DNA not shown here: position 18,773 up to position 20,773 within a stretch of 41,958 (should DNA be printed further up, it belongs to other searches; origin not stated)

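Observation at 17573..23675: Best candidate for an undescribed system: a divergent six-gene cluster around one shared promoter region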

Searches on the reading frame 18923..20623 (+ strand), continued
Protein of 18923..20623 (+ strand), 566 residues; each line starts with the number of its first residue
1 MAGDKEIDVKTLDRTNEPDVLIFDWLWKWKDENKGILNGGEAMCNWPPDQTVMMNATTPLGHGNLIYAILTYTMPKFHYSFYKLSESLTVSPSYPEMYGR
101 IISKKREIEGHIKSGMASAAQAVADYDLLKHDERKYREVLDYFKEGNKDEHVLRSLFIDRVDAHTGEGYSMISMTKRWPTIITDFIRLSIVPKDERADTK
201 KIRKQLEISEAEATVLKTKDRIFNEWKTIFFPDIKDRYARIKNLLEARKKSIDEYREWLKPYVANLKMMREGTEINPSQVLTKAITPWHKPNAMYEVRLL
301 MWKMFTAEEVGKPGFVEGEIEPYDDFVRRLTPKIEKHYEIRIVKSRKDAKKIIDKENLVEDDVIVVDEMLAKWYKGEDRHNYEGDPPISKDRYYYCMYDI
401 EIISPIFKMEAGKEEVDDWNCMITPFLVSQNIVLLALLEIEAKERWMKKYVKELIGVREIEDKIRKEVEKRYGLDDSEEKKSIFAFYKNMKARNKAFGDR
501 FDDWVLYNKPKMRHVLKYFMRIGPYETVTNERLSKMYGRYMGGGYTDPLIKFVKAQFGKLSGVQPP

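Call 45: search_protein_families(library=pfam, proteins=[P0401, P0403, P0404, P0409, P0414, P0415, P0416, P0424, P0410, P0398], max_evalue=0.01)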
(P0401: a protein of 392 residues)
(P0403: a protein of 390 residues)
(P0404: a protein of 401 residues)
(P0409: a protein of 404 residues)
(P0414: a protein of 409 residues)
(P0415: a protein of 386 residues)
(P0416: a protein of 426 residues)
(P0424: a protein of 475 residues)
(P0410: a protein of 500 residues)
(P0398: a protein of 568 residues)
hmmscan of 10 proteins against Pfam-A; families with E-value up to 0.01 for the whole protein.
P0401 (392 aa): 0 families

P0403 (390 aa): 0 families

P0404 (401 aa): 0 families

P0409 (404 aa): 0 families

P0414 (409 aa): 0 families

P0415 (386 aa): 1 family
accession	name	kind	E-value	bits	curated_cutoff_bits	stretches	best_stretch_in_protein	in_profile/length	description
PF17452.7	YnfE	-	0.0038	17.9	25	1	170-225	3-59/78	Uncharacterized YnfE-like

P0416 (426 aa): 0 families

P0424 (475 aa): 0 families

P0410 (500 aa): 0 families

P0398 (568 aa): 0 families

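Call 57: fold_search(model_id=the predicted structure, library=viral)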
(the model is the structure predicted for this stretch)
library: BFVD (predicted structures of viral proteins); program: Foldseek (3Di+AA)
matches with E <= 10: 771; with E <= 0.001: 0
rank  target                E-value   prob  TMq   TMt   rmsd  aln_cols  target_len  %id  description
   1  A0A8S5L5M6            3.2e-03  0.30  0.11  0.13  21.5       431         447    8  Maturation protein [ssRNA phage SRR6960549_4]
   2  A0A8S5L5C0            3.2e-03  0.13  0.06  0.08  33.4       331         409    9  Maturation protein [ssRNA phage SRR5466725_10]
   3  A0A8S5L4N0            8.4e-03  0.35  0.14  0.18  22.9       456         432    9  Maturation protein [ssRNA phage SRR7976299_6]
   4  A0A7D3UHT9            9.4e-03  0.63  0.15  0.19  26.8       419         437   10  (no name in the UniProt tables at hand)
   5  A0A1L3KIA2            1.2e-02  0.09  0.07  0.08  25.5       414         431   10  Maturation protein [Shahe levi-like virus 2]
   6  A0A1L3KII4            1.4e-02  0.08  0.07  0.07  32.5       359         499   11  Maturation protein [Beihai levi-like virus 33]
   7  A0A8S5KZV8            1.6e-02  0.20  0.11  0.12  36.0       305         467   12  Maturation protein [ssRNA phage SRR6960803_4]
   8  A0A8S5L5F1            1.9e-02  0.20  0.10  0.13  31.4       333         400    9  Maturation protein [ssRNA phage SRR6960551_4]
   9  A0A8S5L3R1            2.1e-02  0.18  0.12  0.12  24.3       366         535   10  Maturation protein [ssRNA phage SRR5466725_8]
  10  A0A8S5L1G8            2.3e-02  0.10  0.09  0.11  25.6       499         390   10  Maturation protein [ssRNA phage SRR7976325_22]
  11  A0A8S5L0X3            2.6e-02  0.08  0.08  0.10  33.9       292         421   10  Maturation protein [ssRNA phage SRR7473382_3]
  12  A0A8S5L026            2.9e-02  0.41  0.14  0.18  24.1       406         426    8  Maturation protein [ssRNA phage SRR5467139_2]
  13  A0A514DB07            3.2e-02  0.08  0.07  0.10  32.8       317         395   12  Maturation [Leviviridae sp.]
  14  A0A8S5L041            3.6e-02  0.09  0.08  0.10  31.7       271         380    8  Maturation protein [ssRNA phage SRR6253161_1]
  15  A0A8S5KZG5            3.6e-02  0.09  0.09  0.12  33.0       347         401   12  Maturation protein (Fragment) [ssRNA phage SRR6960799_32]
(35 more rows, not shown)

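Call 73: find_encoding_contigs(protein=P0414, flank=8000, max_places=2)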
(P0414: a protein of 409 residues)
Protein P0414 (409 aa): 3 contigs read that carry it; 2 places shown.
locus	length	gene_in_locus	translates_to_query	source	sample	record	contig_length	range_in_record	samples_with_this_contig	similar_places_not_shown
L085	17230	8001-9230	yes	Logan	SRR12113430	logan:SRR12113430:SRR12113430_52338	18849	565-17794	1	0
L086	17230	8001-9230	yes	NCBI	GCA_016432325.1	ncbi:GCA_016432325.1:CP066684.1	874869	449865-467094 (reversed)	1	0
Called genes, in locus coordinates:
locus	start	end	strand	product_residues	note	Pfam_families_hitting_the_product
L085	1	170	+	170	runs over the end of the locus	PF00186:DHFR_1 (weak), PF01872:RibD_C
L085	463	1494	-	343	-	PF22700:MVD-like_N, PF00288:GHMP_kinases_N (weak), PF18376:MDD_C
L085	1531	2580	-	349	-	PF08544:GHMP_kinases_C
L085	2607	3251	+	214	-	PF00252:Ribosomal_L16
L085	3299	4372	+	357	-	PF00579:tRNA-synt_1b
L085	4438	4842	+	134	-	-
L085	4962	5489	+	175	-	-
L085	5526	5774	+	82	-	-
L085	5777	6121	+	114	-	-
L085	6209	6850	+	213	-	-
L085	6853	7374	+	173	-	-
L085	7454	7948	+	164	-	-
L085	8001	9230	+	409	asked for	-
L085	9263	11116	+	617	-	PF00462:Glutaredoxin, PF01261:AP_endonuc_2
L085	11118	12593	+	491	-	PF01909:NTP_transf_2, PF18765:Polbeta (weak)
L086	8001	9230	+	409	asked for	-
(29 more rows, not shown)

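Call 75: find_encoding_contigs(protein=P0416, flank=8000, max_places=1)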
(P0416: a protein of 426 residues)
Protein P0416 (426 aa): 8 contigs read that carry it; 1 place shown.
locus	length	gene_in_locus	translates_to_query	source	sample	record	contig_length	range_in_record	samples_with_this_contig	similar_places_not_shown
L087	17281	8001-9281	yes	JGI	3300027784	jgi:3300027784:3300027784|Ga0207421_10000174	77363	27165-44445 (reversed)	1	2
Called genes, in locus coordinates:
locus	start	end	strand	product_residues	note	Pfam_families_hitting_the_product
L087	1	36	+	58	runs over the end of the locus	-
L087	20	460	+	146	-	-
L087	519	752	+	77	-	-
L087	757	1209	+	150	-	PF08069:Ribosomal_S13_N, PF00312:Ribosomal_S15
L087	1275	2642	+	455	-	PF01368:DHH, PF21763:DHH_CID, PF02272:DHHA1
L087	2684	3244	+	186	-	PF01015:Ribosomal_S3Ae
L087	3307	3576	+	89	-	-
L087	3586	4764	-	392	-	PF01926:MMR_HSR1, PF02421:FeoB_N (weak), PF08438:YGR210-like_G4, PF02824:TGS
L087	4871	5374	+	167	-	-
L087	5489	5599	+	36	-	-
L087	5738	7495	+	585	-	PF04068:Fer4_RLI, PF13237:Fer4_10 (faint), PF00037:Fer4, PF12837:Fer4_6 (weak), PF00005:ABC_tran, PF02463:SMC_N (faint), PF13304:AAA_21 (faint), PF00005:ABC_tran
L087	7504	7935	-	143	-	-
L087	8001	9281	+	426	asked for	-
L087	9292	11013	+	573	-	PF01261:AP_endonuc_2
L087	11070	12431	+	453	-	PF13912:zf-C2H2_6 (weak)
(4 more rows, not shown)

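Call 76: find_encoding_contigs(protein=P0401, flank=8000, max_places=1)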
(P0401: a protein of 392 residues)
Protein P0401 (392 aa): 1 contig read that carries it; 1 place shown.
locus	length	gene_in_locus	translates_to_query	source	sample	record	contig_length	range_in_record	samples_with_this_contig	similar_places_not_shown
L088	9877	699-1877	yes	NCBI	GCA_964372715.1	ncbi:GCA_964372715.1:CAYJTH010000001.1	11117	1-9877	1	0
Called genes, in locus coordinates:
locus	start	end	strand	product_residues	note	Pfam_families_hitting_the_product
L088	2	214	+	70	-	?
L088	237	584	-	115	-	-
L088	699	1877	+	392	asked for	-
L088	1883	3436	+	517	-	PF01261:AP_endonuc_2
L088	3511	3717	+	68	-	PF04014:MazE_antitoxin (weak)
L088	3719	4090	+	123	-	PF01850:PIN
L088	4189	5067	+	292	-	PF01478:Peptidase_A24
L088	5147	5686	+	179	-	PF01909:NTP_transf_2, PF18765:Polbeta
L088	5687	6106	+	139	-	PF05168:HEPN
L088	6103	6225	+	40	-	-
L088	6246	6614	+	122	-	PF05168:HEPN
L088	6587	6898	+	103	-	PF01909:NTP_transf_2, PF18765:Polbeta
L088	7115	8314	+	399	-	PF01637:ATPase_2 (faint), PF13173:AAA_14, PF13635:DUF4143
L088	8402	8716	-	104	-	-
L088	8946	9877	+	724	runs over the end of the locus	?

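Call 92: search_protein_families(library=pfam, alignment_id=A1, max_evalue=1)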
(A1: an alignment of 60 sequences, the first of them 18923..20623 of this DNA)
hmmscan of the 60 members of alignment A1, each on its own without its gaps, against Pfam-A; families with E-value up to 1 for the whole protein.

A. member 1, window:18923-20623:+ (566 aa): 3 families
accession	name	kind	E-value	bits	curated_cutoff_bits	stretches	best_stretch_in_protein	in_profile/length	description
PF17728.7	BsuBI_PstI_RE_N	-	0.054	13.8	27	1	432-473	27-67/140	BsuBI/PstI restriction endonuclease HTH domain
PF09524.15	Phg_2220_C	-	0.069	13.7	27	1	328-382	3-56/73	Conserved phage C-terminus (Phg_2220_C)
PF18822.6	CdvA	-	0.71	10.3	30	1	234-277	34-77/123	CdvA-like coiled-coil domain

B. families by the number of members that match (of 60 scanned): 42 families (the first 25 are shown)
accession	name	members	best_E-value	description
PF08681.18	TacA1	4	0.031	Antitoxin TacA 1-like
PF18822.6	CdvA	3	0.015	CdvA-like coiled-coil domain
PF15905.10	HMMR_N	2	0.0082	Hyaluronan mediated motility receptor N-terminal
PF13592.12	HTH_33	2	0.032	Winged helix-turn helix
PF17097.10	Kre28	2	0.055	Spindle pole body component Kre28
PF16872.10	putAbiC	2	0.066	Putative phage abortive infection protein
PF20046.4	DUF6448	2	0.1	Family of unknown function (DUF6448)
PF18536.7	DUF5623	2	0.12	Domain of unknown function (DUF5623)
PF11969.13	DcpS_C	1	0.0056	Scavenger mRNA decapping enzyme C-term binding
PF05491.19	RuvB_C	1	0.0096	RuvB C-terminal winged helix domain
PF16104.10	FPRL1_inhibitor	1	0.011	Formyl peptide receptor-like 1 inhibitory protein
PF09794.14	Avl9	1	0.022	Transport protein Avl9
PF14465.12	NFRKB_winged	1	0.022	NFRKB Winged Helix-like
PF11871.13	DUF3391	1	0.024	Domain of unknown function (DUF3391)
PF00534.26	Glycos_transf_1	1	0.024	Glycosyl transferases group 1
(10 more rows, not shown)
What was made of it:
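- The CdvA hit reaches E=0.015 at best, in 3 of 60 D members (call 92).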

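Call 95: search_dna_similar(query=window:18923-20623:+, collection=phages, mode=protein, max_evalue=0.001, max_rows=5)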
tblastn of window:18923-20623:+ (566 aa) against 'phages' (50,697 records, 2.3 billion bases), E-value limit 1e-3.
No match.
